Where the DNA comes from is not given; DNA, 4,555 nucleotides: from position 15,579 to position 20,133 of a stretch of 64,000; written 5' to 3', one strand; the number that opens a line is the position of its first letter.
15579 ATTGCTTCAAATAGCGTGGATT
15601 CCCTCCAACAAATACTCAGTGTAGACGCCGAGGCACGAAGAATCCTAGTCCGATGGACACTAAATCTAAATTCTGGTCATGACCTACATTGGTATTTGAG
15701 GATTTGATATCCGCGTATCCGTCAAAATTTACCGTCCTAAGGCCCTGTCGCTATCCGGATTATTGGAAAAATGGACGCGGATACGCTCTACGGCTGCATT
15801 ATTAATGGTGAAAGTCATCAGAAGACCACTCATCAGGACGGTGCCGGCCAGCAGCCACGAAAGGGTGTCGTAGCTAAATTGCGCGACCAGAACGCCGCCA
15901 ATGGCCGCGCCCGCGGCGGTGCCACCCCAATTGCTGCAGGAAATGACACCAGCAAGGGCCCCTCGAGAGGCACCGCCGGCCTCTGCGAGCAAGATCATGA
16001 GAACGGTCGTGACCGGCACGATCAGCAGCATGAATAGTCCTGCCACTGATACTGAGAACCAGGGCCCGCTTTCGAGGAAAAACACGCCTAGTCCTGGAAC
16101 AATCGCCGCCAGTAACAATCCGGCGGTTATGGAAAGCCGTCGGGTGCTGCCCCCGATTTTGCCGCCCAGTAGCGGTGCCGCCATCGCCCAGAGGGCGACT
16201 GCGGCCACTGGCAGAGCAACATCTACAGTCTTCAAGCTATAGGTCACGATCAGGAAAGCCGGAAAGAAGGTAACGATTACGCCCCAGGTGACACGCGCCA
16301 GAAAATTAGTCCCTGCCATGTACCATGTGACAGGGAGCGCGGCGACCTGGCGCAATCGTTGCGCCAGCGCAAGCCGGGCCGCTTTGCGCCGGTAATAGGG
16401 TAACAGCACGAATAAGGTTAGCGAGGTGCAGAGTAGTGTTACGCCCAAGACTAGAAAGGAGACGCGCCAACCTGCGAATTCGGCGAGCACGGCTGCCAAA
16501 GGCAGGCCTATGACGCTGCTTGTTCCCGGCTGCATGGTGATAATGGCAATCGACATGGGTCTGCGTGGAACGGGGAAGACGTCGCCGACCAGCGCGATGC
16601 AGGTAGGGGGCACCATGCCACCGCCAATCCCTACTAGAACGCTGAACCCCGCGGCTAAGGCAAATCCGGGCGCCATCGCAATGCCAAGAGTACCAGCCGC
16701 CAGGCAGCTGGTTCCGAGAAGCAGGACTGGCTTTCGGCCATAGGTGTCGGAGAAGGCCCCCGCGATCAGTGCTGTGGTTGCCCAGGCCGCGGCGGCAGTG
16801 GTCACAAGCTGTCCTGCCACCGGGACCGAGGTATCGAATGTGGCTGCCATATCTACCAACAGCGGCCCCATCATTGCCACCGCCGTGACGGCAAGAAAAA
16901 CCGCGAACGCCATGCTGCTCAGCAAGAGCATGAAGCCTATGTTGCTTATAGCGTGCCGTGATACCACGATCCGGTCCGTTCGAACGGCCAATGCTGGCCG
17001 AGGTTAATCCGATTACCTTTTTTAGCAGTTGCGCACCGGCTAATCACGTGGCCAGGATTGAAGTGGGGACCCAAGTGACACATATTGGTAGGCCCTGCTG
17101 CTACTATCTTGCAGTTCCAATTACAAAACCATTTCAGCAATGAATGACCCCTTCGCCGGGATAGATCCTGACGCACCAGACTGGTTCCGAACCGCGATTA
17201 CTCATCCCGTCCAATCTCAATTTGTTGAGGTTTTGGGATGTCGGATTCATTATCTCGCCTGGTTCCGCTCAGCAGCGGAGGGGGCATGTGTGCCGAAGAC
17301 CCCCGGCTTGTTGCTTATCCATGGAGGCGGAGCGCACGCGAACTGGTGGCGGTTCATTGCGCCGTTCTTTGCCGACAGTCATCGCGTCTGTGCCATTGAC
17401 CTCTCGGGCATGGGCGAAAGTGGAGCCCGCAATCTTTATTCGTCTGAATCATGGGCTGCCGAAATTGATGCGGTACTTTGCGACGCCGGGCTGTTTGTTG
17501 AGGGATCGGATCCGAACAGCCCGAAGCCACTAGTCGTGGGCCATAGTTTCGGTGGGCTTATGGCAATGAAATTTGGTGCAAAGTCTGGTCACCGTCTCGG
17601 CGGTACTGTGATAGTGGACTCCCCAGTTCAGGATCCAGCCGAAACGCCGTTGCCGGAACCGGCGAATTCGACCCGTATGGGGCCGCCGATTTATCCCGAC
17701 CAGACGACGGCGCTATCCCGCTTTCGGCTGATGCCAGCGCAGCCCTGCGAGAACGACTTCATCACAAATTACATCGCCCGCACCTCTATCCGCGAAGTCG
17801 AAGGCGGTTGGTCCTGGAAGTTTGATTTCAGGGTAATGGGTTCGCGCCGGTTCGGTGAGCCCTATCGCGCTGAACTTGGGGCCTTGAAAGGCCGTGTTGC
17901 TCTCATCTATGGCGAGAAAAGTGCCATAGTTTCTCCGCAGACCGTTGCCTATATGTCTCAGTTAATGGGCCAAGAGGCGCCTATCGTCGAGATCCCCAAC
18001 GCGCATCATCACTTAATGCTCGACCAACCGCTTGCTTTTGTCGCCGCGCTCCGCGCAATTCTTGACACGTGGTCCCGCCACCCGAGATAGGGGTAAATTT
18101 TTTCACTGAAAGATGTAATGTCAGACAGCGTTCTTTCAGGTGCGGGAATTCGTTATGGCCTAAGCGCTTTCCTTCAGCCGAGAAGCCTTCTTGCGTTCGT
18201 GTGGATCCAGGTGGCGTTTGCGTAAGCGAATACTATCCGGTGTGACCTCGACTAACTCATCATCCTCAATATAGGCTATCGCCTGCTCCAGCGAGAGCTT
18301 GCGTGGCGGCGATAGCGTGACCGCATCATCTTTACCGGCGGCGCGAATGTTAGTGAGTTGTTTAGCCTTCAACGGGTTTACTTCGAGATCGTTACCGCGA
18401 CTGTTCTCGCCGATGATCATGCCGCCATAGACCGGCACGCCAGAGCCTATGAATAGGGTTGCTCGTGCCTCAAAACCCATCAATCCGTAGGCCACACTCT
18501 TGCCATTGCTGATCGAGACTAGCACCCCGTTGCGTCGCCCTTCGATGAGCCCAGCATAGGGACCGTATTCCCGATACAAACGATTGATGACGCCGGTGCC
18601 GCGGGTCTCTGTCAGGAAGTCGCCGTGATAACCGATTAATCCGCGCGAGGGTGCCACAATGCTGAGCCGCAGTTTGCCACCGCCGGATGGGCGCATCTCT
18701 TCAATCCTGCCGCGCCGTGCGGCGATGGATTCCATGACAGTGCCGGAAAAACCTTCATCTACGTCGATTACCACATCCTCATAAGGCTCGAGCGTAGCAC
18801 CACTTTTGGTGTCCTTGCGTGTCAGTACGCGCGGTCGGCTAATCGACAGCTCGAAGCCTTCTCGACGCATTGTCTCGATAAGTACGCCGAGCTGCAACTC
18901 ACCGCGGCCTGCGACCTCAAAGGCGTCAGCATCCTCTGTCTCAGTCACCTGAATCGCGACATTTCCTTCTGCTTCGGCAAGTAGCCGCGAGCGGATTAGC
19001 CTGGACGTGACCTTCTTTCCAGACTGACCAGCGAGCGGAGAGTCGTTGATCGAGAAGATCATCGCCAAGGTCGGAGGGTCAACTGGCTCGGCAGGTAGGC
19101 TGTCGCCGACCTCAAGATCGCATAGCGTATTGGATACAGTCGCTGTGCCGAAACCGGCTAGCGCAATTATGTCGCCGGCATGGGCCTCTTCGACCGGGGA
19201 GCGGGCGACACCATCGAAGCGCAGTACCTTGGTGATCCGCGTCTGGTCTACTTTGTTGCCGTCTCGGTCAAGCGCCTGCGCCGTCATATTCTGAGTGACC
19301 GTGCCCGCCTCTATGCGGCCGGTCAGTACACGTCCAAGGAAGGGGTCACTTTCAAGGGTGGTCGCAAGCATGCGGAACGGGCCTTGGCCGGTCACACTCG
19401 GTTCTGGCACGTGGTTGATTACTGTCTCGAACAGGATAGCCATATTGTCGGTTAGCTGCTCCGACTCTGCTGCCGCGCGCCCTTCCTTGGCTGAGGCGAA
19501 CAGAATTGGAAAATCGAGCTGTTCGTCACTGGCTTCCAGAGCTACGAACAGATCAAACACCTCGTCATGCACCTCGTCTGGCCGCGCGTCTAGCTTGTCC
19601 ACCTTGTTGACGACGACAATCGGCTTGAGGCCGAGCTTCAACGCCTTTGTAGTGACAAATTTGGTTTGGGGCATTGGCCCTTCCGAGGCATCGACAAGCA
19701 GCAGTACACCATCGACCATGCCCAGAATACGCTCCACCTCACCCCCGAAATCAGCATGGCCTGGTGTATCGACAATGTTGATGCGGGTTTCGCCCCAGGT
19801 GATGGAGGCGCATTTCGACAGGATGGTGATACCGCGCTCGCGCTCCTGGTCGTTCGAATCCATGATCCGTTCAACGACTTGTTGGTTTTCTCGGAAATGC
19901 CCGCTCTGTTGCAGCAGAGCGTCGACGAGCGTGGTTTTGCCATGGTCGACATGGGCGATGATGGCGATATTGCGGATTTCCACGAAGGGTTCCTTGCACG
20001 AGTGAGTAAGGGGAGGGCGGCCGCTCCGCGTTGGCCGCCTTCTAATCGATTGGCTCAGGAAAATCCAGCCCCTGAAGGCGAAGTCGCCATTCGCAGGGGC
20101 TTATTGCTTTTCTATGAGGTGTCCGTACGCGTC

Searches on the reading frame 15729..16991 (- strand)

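Call 8: search_protein_families(library=pfam, proteins=[window:15729-16991:-])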
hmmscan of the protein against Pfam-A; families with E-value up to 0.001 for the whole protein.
window:15729-16991:- (420 aa): 1 family
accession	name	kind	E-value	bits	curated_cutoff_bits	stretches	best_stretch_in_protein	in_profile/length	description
PF07690.21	MFS_1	-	1.2e-33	116.9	33.4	1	27-337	1-326/347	Major Facilitator Superfamily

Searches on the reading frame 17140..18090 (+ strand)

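Call 8: search_protein_families(library=pfam, proteins=[window:17140-18090:+])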
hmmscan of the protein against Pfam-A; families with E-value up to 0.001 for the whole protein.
window:17140-18090:+ (316 aa): 3 families
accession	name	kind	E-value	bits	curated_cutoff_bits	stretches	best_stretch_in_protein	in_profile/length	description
PF12697.13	Abhydrolase_6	-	5.3e-22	80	26.3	1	57-303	1-216/217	Alpha/beta hydrolase family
PF00561.26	Abhydrolase_1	-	2.1e-16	60.8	25.8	1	57-168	3-108/245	alpha/beta hydrolase fold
PF12146.15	Hydrolase_4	-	2.3e-12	47.2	27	1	57-296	7-238/239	Serine aminopeptidase, S33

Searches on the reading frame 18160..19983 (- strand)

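Call 8: search_protein_families(library=pfam, proteins=[window:18160-19983:-])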
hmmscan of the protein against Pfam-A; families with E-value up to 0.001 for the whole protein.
window:18160-19983:- (607 aa): 6 families
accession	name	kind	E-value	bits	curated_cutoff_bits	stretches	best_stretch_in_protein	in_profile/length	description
PF00009.33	GTP_EFTU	-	3.5e-57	193.5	26.5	1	2-193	2-187/188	Elongation factor Tu GTP binding domain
PF21018.2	BipA_C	-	1.1e-44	151.1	23.8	1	485-593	1-109/110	TypA/BipA C-terminal domain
PF00679.30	EFG_C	-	2.3e-18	66.4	27.9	1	397-478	2-83/89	Elongation factor G C-terminus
PF03144.31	GTP_EFTU_D2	-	1.4e-11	45.1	30.3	1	217-288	1-73/73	Elongation factor Tu domain 2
PF22042.2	EF-G_D2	-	4.6e-08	33.5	27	1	207-289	6-83/84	Elongation factor G domain 2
PF01926.29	MMR_HSR1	-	8.9e-06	26.2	21.9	1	6-127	2-113/113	50S ribosome-binding GTPase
